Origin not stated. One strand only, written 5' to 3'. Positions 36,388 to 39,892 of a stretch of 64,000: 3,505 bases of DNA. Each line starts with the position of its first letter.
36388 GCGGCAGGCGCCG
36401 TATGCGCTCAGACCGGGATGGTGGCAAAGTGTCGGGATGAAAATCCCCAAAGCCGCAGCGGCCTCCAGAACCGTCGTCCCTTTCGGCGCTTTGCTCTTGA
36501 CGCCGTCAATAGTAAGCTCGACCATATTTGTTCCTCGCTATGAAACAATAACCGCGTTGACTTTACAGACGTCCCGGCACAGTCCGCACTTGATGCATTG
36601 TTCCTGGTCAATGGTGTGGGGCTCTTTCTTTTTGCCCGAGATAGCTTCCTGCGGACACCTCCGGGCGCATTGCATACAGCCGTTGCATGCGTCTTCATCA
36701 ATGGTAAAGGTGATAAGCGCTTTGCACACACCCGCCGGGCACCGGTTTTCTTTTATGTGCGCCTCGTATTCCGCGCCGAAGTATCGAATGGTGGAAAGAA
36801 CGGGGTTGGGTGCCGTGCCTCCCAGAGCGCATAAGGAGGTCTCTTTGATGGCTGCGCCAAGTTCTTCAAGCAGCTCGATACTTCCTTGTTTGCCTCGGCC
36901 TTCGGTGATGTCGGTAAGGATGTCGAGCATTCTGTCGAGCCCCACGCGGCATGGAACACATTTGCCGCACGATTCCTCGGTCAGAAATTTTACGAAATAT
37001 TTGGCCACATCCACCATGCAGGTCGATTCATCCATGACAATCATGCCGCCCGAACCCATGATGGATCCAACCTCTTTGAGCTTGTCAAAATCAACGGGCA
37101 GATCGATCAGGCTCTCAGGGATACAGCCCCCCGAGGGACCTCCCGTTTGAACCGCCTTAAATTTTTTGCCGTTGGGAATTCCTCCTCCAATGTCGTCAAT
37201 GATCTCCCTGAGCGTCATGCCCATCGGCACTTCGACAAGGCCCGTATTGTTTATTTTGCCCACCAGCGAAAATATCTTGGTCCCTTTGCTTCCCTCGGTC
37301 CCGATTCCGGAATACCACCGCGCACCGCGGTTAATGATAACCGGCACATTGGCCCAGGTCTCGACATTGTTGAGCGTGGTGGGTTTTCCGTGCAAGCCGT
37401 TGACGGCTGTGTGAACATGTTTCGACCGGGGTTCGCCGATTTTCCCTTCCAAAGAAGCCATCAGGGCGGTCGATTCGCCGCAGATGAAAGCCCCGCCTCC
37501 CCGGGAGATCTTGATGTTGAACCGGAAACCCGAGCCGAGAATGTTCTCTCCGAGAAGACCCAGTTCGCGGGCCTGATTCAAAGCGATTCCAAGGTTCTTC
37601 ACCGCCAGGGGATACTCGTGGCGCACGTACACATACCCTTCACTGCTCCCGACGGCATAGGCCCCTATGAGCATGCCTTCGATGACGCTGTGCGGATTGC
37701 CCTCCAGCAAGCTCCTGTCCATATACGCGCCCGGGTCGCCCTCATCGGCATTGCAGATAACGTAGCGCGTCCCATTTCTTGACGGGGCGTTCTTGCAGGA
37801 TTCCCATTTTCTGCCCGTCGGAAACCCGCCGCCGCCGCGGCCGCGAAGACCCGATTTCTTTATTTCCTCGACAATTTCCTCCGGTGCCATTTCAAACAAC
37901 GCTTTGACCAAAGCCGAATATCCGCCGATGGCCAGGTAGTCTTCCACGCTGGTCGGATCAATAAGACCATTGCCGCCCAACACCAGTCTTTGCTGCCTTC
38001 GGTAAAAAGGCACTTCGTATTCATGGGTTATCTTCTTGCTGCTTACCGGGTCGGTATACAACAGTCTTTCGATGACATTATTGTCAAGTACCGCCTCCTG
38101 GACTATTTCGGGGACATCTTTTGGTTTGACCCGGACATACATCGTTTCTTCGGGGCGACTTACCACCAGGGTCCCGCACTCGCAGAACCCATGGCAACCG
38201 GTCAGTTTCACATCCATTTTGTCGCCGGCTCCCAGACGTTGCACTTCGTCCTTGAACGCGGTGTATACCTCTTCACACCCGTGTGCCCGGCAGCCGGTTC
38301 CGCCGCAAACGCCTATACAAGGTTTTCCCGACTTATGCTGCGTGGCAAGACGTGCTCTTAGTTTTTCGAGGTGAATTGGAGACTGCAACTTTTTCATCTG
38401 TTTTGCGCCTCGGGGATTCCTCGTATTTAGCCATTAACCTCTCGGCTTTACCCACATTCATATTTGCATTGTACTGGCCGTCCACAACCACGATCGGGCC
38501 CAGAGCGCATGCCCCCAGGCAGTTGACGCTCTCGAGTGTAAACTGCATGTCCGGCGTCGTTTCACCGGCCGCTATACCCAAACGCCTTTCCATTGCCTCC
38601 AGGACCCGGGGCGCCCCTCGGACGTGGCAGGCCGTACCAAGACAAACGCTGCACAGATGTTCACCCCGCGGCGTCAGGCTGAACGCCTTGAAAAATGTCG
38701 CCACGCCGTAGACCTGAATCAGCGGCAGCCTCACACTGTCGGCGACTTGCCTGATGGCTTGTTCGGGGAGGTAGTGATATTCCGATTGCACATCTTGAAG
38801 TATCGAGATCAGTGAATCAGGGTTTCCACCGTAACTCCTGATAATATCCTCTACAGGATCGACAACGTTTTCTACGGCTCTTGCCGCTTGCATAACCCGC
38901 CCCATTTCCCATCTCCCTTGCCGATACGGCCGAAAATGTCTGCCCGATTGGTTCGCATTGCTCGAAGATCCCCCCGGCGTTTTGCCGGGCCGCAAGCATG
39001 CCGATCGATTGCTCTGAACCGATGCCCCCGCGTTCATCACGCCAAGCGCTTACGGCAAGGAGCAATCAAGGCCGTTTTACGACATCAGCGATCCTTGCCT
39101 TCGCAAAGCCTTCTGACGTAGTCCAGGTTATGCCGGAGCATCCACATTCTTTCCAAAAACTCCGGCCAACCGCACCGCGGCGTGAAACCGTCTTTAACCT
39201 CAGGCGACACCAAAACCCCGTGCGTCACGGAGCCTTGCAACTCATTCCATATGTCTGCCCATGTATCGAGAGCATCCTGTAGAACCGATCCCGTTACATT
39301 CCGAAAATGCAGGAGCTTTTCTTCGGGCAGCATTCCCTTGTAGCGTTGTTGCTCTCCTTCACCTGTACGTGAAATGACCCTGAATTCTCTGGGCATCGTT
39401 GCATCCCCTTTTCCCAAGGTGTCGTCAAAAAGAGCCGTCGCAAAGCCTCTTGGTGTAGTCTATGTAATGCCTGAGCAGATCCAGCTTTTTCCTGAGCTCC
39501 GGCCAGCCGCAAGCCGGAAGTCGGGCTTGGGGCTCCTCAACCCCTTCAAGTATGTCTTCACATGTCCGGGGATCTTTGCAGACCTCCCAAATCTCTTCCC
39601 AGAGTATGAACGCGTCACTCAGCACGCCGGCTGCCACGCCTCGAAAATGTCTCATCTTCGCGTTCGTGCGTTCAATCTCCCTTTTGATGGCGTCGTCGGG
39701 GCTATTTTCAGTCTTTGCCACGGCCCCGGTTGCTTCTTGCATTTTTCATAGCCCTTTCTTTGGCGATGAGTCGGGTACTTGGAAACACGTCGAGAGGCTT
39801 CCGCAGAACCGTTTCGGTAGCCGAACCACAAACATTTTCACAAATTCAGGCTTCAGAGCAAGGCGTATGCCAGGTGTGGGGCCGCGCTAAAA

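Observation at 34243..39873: Sigma-54 operon coupling a NuoE/NuoF-type flavoprotein module to a stand-alone GltB-type FMN subunit: candidate NADH/ferredoxin-linked (possibly bifurcating) glutamate-synthase-like enzyme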

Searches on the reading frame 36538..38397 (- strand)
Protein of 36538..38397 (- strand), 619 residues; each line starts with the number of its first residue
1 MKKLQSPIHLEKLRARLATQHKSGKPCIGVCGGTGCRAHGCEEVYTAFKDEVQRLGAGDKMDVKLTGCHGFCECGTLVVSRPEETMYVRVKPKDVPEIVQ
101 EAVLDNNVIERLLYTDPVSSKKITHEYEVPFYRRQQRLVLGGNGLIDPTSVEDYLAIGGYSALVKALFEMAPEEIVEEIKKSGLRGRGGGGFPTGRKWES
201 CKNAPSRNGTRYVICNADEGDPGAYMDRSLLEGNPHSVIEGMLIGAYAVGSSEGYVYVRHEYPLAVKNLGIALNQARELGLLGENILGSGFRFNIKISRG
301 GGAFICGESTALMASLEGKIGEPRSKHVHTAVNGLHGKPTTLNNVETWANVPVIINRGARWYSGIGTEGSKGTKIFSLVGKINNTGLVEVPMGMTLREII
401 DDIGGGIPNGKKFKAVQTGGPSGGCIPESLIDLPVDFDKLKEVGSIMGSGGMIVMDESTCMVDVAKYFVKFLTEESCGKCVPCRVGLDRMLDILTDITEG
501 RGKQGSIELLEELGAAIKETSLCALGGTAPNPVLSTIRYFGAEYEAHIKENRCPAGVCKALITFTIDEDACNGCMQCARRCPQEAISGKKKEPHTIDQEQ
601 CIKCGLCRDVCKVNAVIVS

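Call 3: search_protein_families(library=pfam, proteins=[window:36538-38397:-], max_evalue=0.01)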
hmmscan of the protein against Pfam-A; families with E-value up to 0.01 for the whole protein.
window:36538-38397:- (619 aa): 14 families
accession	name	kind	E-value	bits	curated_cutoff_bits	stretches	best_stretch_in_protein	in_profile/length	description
PF01512.22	Complex1_51K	-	4.4e-43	147.2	31.2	1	179-352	1-149/150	Nuo51 FMN-binding domain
PF10589.14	NADH_4Fe-4S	-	5.8e-32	109.8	23.5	1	463-547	1-85/85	NADH-ubiquinone oxidoreductase-F iron-sulfur binding region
PF00037.32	Fer4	-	1.3e-11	44.3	21.1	2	565-587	2-24/24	4Fe-4S binding domain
PF14697.11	Fer4_21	-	7.8e-09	36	35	1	565-616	2-56/59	4Fe-4S dicluster domain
PF10531.15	SLBB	-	1.3e-07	31.8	27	1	376-424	2-53/55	SLBB domain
PF12838.12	Fer4_7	-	3.8e-07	30.9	27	1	571-615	2-52/52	4Fe-4S dicluster domain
PF13237.11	Fer4_10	-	9.6e-07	29.1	25.5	1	565-611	3-52/53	4Fe-4S dicluster domain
PF13187.11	Fer4_9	-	2.3e-06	27.9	27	1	570-615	1-51/52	4Fe-4S dicluster domain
PF12837.12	Fer4_6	-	4.3e-05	23.7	25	1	564-586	2-24/24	4Fe-4S binding domain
PF01257.25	2Fe-2S_thioredx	-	6.3e-05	23.3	24.8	1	20-101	60-143/145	Thioredoxin-like [2Fe-2S] ferredoxin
PF22461.2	SLBB_2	-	6.4e-05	23.4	27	1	375-420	2-48/79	SLBB domain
PF12797.12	Fer4_2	-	8.9e-05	22.7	24.5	2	595-612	4-21/22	4Fe-4S binding domain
PF13183.11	Fer4_8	-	0.0008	20.3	27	0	599-613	3-17/68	4Fe-4S dicluster domain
PF13459.11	Fer4_15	-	0.00086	20.4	22.4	0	565-582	2-19/66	4Fe-4S single cluster domain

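Call 5: search_protein_families(library=ncbifam, proteins=[window:36538-38397:-], max_evalue=0.01)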
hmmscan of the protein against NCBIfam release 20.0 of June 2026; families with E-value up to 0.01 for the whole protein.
window:36538-38397:- (619 aa): 57 families (the best 25 are shown)
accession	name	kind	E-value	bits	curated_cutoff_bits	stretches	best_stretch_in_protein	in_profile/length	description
TIGR01959.1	nuoF_fam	equivalog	8.1e-143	475.7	558.65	1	149-548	12-410/410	NADH-quinone oxidoreductase subunit NuoF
NF008436.0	PRK11278.1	equivalog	2.1e-117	392.8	749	1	148-552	24-430/448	NADH-quinone oxidoreductase subunit NuoF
NF010120.0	PRK13596.1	equivalog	3.1e-113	378.6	389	1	163-552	31-421/433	NADH-quinone oxidoreductase subunit NuoF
TIGR01944.1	rnfB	subfamily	4.5e-11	42.7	68.7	1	559-616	103-160/190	RnfABCDGE type electron transport complex subunit B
TIGR01945.1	rnfC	subfamily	2.3e-10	39.6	245.95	1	166-275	115-220/435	RnfABCDGE type electron transport complex subunit C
NF041613.1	fdxn_Azotob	equivalog_domain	2.5e-10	40.6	195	1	35-109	23-97/107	2Fe-2S ferredoxin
TIGR04481.1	PR_assoc_PrdC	equivalog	7e-10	38.3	490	1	173-277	74-172/425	proline reductase-associated electron transfer protein PrdC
NF058577.1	FdxA_fam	equivalog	5.3e-09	36.1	65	1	564-615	3-52/52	4Fe-4S ferredoxin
NF041612.1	fdxn_Clost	equivalog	8.6e-09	35.9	150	1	36-113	24-101/102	2Fe-2S ferredoxin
NF003454.1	PRK05035.1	equivalog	9.2e-09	34.3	345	1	168-276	119-222/556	electron transport complex subunit RsxC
NF003475.0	PRK05113.1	equivalog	2.2e-08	34.2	203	1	564-616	108-160/190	electron transport complex subunit RsxB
NF040864.1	HgcB_ferredoxin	equivalog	6e-08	32.4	99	1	560-618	5-63/93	mercury methylation ferredoxin HgcB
TIGR02700.1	flavo_MJ0208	hypoth_equivalog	9.5e-08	31.6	251.35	1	556-617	135-195/234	dihydromethanopterin reductase (acceptor)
NF005415.0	PRK06991.1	equivalog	2.4e-07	30.7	281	1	556-615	72-131/284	electron transport complex subunit RsxB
TIGR02179.1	PorD_KorD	subfamily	2.5e-07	30.7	60.05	1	566-616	22-72/78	2-oxoacid:acceptor oxidoreductase, delta subunit, pyruvate/2-ketoisovalerate family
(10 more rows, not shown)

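Call 59: search_solved_structures(query=window:36538-38397:-, max_evalue=1e-20, show_alignments=1)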
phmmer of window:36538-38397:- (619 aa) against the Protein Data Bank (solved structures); distinct sequences matched with E-value up to 1e-20: 63 (the best 60 are shown).
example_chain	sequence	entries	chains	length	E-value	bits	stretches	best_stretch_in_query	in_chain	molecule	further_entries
9mqx_B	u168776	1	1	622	2.2e-241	806.3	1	19-617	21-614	NADH:ubiquinone oxidoreductase, NADH-binding (51 kD) subunit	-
7t2r_B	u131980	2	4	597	1.4e-236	790.4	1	28-616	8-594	NiFe hydrogenase subunit B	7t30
7q4v_B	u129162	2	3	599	3.4e-230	769.3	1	28-615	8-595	Iron hydrogenase HydB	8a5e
8a6t_B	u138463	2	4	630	1.3e-228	764.2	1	1-616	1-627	Electron bifurcating hydrogenase subunit HydB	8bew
9n5u_B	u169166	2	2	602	2.3e-207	693.9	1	35-618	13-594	NfnB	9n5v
9bov_B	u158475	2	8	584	1.8e-203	681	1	39-618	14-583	NADH dehydrogenase (Quinone)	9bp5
7q4w_B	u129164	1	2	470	7.1e-203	679.1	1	151-615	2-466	Iron hydrogenase HydB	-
8oh5_B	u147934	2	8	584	1.6e-202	677.9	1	35-618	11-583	NAD-reducing hydrogenase subunit HoxF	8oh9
7p5h_B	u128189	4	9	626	1.9e-198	664.4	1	21-616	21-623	Fe-hydrogenase, subunit beta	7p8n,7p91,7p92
6vw7_B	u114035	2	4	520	4e-118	399.1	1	124-544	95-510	NAD-dependent formate dehydrogenase beta subunit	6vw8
7p64_F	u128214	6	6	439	1.7e-106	360.7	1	148-550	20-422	NADH-quinone oxidoreductase subunit F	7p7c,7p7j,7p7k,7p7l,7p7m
7p61_F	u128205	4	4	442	1.7e-106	360.7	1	148-550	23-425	NADH-quinone oxidoreductase subunit F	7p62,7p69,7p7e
7awt_F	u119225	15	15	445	1.9e-106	360.6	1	148-550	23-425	NADH-quinone oxidoreductase subunit F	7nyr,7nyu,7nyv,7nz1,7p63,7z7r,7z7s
9q8i_F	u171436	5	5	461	2e-106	360.5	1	148-550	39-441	NADH-quinone oxidoreductase subunit F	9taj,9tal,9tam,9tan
2fug_1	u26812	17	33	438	3.6e-106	359.6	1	150-552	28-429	NADH-quinone oxidoreductase chain 1 | NADH-QUINONE OXIDOREDUCTASE SUBUNIT 1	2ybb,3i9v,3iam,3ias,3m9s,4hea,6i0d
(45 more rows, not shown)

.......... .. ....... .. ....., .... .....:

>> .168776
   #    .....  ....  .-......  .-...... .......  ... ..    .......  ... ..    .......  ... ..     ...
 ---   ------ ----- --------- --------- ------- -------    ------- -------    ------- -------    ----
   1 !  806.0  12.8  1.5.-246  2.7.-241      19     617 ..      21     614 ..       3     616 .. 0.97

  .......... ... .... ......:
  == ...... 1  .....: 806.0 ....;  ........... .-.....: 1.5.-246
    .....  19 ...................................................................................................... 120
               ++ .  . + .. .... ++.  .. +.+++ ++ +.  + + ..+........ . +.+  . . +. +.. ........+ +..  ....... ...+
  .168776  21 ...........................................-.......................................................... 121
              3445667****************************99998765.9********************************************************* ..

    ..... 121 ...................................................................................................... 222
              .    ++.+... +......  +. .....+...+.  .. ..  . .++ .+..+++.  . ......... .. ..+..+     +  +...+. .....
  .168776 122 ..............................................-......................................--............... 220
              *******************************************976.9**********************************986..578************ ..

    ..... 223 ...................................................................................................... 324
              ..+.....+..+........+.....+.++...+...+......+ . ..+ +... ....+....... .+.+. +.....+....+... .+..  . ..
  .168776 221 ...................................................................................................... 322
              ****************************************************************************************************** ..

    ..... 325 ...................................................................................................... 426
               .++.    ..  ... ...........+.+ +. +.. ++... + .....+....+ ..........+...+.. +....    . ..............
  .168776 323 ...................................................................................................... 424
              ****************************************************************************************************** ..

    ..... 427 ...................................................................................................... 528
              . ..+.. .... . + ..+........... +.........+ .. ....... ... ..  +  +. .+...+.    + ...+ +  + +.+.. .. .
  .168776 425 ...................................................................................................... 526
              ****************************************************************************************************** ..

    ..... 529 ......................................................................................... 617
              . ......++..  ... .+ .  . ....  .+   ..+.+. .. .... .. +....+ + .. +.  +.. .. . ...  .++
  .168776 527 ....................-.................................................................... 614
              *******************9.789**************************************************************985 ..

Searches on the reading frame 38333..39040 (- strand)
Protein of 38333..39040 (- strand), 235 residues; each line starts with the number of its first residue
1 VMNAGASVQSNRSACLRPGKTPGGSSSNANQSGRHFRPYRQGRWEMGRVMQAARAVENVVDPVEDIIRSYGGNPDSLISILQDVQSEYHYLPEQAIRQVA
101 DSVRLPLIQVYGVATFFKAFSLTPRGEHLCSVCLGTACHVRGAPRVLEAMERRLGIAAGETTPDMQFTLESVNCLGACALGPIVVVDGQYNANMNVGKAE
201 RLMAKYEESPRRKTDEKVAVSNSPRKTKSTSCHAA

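Call 3: search_protein_families(library=pfam, proteins=[window:38333-39040:-], max_evalue=0.01)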
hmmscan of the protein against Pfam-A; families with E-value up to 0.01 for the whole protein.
window:38333-39040:- (235 aa): 1 family
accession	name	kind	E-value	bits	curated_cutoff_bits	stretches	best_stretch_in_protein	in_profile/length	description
PF01257.25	2Fe-2S_thioredx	-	6e-48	162.8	24.8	1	64-206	2-144/145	Thioredoxin-like [2Fe-2S] ferredoxin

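Call 5: search_protein_families(library=ncbifam, proteins=[window:38333-39040:-], max_evalue=0.01)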
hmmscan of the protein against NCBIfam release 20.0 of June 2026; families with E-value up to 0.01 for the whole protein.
window:38333-39040:- (235 aa): 9 families
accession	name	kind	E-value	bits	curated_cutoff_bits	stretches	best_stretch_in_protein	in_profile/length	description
NF005747.0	PRK07571.1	equivalog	7.7e-46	155.9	224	1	55-206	17-168/173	bidirectional hydrogenase complex protein HoxE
NF005722.0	PRK07539.1-2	equivalog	3.7e-38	131.1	141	1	61-206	11-156/157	NADH-quinone oxidoreductase subunit NuoE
NF004638.0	PRK05988.1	equivalog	1.5e-33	115.9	198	1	56-206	7-157/159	formate dehydrogenase subunit gamma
TIGR01958.1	nuoE_fam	subfamily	3.7e-33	114.7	142.4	1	73-207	14-148/148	NADH-quinone oxidoreductase subunit NuoE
NF005725.0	PRK07539.1-5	equivalog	6e-32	110.7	220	1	63-208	25-173/174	NADH-quinone oxidoreductase subunit NuoE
NF005721.0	PRK07539.1-1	equivalog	1.6e-31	109.7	308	1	56-207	27-178/292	NADH-quinone oxidoreductase subunit NuoE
NF005723.0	PRK07539.1-3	equivalog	7.9e-25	87.6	226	1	77-204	26-154/158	NADH-quinone oxidoreductase subunit NuoE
NF005724.0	PRK07539.1-4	equivalog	4.6e-23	82.3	280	1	76-212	41-178/240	NADH-quinone oxidoreductase subunit NuoE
NF009040.0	PRK12373.1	equivalog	1.1e-16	61.6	514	1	74-207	36-170/400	NADH-quinone oxidoreductase subunit E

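Call 63: search_solved_structures(query=window:38333-38899:-, max_evalue=1e-10, show_alignments=1)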
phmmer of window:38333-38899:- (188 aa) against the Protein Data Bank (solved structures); distinct sequences matched with E-value up to 1e-10: 53.
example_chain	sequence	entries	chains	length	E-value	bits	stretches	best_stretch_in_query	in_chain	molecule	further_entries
7p5h_C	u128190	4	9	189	3.2e-43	150.7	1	5-166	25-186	Fe-hydrogenase, subunit gamma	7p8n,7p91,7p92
7t2r_C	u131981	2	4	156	9e-43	149.2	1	9-160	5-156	NiFe hydrogenase subunit C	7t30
8a6t_C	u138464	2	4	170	8e-41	142.9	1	14-161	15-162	Electron bifurcating hydrogenase subunit HydC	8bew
9mqx_C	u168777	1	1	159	2.1e-39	138.3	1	16-159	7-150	NADH:ubiquinone oxidoreductase 24 kD subunit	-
9n5u_C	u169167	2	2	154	1.1e-33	119.6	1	20-161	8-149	NfnC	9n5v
7q4v_C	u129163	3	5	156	1.6e-32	115.8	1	9-159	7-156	Iron hydrogenase HydC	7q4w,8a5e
8oh5_A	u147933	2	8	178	1.6e-31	112.6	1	16-156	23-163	NAD-dependent formate dehydrogenase gamma subunit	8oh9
9bov_C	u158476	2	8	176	1.3e-30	109.6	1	13-161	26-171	NADH dehydrogenase (Ubiquinone), 24 kDa subunit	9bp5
8b9z_E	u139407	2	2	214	1.5e-26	96.4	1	24-147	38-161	NADH dehydrogenase (Ubiquinone) 24 kDa subunit, isoform A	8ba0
8esw_V2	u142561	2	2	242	2e-26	96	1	24-147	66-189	NADH dehydrogenase (Ubiquinone) 24 kDa subunit, isoform A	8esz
6vw7_A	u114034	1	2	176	2.9e-26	95.5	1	20-170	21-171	NAD-dependent formate dehydrogenase gamma subunit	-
5xtb_O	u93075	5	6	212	3e-26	95.4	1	16-156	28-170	NADH dehydrogenase [ubiquinone] flavoprotein 2, mitochondrial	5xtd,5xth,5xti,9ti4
9cwt_O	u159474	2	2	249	4.7e-26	94.8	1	16-156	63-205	NADH dehydrogenase [ubiquinone] flavoprotein 2, mitochondrial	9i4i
7zd6_2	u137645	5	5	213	5e-26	94.7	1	16-155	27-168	NADH dehydrogenase [ubiquinone] flavoprotein 2, mitochondrial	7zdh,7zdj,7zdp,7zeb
9w2u_E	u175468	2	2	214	5.1e-26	94.7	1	16-155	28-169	NADH dehydrogenase [ubiquinone] flavoprotein 2, mitochondrial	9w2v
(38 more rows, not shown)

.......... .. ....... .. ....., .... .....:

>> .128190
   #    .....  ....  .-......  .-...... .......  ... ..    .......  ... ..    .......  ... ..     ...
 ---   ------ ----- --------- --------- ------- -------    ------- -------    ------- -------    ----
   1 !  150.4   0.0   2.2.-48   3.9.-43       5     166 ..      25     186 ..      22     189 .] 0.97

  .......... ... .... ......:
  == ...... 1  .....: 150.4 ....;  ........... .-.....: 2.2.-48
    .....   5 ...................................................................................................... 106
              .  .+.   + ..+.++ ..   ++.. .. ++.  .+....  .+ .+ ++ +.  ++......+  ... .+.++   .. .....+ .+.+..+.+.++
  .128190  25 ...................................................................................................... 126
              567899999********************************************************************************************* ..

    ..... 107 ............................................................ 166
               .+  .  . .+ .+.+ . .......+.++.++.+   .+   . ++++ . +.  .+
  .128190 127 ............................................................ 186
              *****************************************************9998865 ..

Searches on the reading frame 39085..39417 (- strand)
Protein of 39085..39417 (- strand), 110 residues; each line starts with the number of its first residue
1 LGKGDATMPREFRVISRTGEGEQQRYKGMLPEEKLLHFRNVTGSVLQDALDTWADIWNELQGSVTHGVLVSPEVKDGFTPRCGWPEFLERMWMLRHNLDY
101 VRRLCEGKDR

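Call 3: search_protein_families(library=pfam, proteins=[window:39085-39417:-], max_evalue=0.01)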
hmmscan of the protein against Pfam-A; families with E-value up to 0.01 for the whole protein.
window:39085-39417:- (110 aa): 0 families

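Call 5: search_protein_families(library=ncbifam, proteins=[window:39085-39417:-], max_evalue=0.01)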
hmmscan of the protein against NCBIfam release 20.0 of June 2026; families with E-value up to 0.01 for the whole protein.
window:39085-39417:- (110 aa): 0 families

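Call 92: search_protein_representatives(protein=window:39085-39417:-)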
Query: 110 residues. Proteins with E-value up to 0.001 (for the whole library): 92; up to 1e-10: 63; up to 1e-30: 1. The best 92 are listed.
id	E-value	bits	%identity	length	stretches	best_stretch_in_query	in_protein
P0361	1.3e-35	138.3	57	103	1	8-108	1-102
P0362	1.2e-29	119.1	52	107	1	11-108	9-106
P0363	4.2e-27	110.8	53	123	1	8-107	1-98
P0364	1.4e-25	105.9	60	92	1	29-105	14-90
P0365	7.6e-25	103.6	50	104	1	8-108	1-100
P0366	1.1e-24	103.1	49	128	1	15-106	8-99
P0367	3.2e-23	98.3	53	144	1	19-104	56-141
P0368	5.6e-23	97.6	50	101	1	18-106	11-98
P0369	5.4e-22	94.4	46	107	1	26-104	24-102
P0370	2.5e-21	92.2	50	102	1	27-108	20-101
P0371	3.7e-21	91.7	50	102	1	30-105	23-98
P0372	4.8e-21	91.3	49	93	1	8-109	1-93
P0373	4.5e-20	88.2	47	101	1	20-108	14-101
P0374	4.6e-20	88.1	46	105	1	22-108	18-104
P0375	5.9e-20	87.8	53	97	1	8-88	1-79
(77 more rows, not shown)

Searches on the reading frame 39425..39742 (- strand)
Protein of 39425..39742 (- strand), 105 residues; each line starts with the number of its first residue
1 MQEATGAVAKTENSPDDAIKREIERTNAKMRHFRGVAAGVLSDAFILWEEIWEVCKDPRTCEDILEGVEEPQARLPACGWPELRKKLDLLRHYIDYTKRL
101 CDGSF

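Call 3: search_protein_families(library=pfam, proteins=[window:39425-39742:-], max_evalue=0.01)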
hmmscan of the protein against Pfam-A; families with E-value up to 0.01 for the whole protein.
window:39425-39742:- (105 aa): 0 families

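Call 5: search_protein_families(library=ncbifam, proteins=[window:39425-39742:-], max_evalue=0.01)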
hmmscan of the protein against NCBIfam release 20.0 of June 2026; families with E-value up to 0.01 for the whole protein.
window:39425-39742:- (105 aa): 0 families
